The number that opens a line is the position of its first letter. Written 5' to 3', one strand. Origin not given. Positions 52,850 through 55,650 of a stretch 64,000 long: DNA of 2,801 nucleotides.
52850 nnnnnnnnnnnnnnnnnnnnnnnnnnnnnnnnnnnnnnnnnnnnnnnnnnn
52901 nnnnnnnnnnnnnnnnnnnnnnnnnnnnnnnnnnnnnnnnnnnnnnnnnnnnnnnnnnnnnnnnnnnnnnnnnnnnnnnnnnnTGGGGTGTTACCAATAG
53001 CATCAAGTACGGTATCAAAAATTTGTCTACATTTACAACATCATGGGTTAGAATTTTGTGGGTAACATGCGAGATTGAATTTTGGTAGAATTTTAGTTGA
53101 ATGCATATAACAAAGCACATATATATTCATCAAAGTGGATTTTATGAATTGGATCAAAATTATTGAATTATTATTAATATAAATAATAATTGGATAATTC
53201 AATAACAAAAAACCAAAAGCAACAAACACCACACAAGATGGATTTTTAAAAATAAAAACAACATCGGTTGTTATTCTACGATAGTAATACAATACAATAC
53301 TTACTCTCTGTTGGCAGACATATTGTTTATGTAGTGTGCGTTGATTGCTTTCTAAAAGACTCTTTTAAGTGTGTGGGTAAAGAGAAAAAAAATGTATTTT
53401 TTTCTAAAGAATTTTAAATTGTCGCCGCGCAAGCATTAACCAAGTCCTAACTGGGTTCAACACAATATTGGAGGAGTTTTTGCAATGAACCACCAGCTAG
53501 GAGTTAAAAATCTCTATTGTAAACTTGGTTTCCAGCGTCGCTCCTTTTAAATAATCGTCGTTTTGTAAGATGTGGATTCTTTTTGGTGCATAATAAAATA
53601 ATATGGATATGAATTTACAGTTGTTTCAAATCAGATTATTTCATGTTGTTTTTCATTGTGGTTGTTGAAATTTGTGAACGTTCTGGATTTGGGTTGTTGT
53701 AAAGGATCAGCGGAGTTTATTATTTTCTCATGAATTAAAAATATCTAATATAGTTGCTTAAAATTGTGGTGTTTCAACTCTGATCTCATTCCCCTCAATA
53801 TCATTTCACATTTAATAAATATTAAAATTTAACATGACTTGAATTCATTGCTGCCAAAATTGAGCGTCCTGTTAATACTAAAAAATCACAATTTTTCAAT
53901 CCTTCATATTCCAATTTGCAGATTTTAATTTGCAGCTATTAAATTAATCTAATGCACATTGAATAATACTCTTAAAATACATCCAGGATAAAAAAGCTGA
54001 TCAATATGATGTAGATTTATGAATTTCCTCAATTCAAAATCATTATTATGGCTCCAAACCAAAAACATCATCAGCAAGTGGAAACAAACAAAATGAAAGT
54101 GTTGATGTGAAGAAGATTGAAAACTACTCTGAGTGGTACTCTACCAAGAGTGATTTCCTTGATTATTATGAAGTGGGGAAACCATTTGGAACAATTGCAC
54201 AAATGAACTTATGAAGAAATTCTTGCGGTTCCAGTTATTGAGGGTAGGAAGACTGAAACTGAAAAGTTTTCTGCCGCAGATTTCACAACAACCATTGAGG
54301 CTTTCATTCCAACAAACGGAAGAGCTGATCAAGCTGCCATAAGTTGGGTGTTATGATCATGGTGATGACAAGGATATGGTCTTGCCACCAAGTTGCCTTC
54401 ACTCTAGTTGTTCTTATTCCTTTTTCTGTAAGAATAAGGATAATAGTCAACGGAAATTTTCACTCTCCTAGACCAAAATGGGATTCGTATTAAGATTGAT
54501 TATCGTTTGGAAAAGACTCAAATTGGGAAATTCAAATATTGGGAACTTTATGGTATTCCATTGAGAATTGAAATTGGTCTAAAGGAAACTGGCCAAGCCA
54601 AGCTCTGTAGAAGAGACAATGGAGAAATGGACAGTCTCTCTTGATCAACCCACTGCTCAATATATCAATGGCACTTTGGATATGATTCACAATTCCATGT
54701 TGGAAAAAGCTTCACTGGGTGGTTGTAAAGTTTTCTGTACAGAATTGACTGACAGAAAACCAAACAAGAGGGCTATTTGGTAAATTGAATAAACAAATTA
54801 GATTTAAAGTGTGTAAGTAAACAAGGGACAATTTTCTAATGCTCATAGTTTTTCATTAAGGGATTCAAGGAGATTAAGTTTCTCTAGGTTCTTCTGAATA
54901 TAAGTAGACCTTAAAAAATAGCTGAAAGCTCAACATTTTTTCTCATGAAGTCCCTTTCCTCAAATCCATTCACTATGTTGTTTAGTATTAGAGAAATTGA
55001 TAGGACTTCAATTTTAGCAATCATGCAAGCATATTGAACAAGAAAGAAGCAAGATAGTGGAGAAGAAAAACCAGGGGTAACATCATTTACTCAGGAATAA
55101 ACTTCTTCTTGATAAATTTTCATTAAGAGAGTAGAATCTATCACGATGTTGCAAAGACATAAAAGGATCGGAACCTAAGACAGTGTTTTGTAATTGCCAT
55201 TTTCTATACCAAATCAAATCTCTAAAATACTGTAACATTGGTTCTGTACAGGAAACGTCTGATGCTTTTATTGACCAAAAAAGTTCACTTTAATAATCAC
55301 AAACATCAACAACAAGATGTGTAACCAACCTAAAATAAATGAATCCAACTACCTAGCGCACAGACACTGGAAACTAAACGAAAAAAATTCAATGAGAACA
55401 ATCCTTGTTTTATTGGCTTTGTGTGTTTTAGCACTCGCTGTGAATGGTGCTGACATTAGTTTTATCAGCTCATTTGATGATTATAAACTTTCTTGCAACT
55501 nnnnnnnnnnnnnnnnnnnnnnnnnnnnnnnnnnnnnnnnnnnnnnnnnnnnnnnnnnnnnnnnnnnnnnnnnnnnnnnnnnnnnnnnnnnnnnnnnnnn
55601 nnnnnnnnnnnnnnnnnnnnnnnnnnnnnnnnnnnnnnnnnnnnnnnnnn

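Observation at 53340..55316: Two-kilobase gene-poor island containing a shattered prolyl-tRNA synthetase pseudogene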

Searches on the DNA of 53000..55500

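Call 6: search_rna_families(source=window, start=53000, end=55500, threshold=evalue, max_evalue=1, show_alignments=3)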
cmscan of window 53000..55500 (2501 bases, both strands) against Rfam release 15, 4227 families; matches with E-value up to 1: 1.
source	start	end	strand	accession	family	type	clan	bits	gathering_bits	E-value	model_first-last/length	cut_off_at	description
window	54049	54138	+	RF00320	snoZ185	Gene; snRNA; snoRNA; CD-box;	-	20.3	50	0.4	1-86/86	no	Small nucleolar RNA Z185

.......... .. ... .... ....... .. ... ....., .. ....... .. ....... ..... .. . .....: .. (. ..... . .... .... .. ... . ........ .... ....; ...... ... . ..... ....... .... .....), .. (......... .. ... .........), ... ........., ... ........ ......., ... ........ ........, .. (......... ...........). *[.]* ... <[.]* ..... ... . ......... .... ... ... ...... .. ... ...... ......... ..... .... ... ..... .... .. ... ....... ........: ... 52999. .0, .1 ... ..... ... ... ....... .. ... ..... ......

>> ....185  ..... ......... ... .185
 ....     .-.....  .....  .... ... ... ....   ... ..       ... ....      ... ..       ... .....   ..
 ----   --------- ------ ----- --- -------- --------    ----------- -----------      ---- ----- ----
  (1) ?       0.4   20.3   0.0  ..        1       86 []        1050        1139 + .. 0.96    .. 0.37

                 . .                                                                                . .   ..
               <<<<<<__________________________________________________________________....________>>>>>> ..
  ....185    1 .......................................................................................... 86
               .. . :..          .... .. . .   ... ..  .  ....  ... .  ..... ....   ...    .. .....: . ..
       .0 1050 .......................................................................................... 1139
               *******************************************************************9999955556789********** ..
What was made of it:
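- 53322..54055 (.): Upstream spacer, presumably the CBS promoter and 5' region. I found no ProRS remnant, protein domain, RNA family or repeat here. Rfam at E<=1 gave nothing credible (call 6).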

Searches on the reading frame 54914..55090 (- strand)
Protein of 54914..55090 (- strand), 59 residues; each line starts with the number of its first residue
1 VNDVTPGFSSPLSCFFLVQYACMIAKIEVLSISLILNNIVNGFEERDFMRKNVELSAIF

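Call 9: search_protein_families(library=pfam, proteins=[window:54914-55090:-], max_evalue=1)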
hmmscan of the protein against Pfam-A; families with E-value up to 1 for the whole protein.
seq(59 aa): 0 families

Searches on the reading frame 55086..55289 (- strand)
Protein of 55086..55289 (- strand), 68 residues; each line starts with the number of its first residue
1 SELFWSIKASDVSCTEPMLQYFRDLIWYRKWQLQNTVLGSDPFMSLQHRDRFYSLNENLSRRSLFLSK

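Call 52: search_protein_representatives(protein=window:55086-55289:-)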
Query: 68 residues. Proteins with E-value up to 0.001 (for the whole library): 1; up to 1e-10: 0; up to 1e-30: 0. The best 1 are listed.
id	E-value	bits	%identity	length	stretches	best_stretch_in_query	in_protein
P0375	6.6e-04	35.8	33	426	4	13-52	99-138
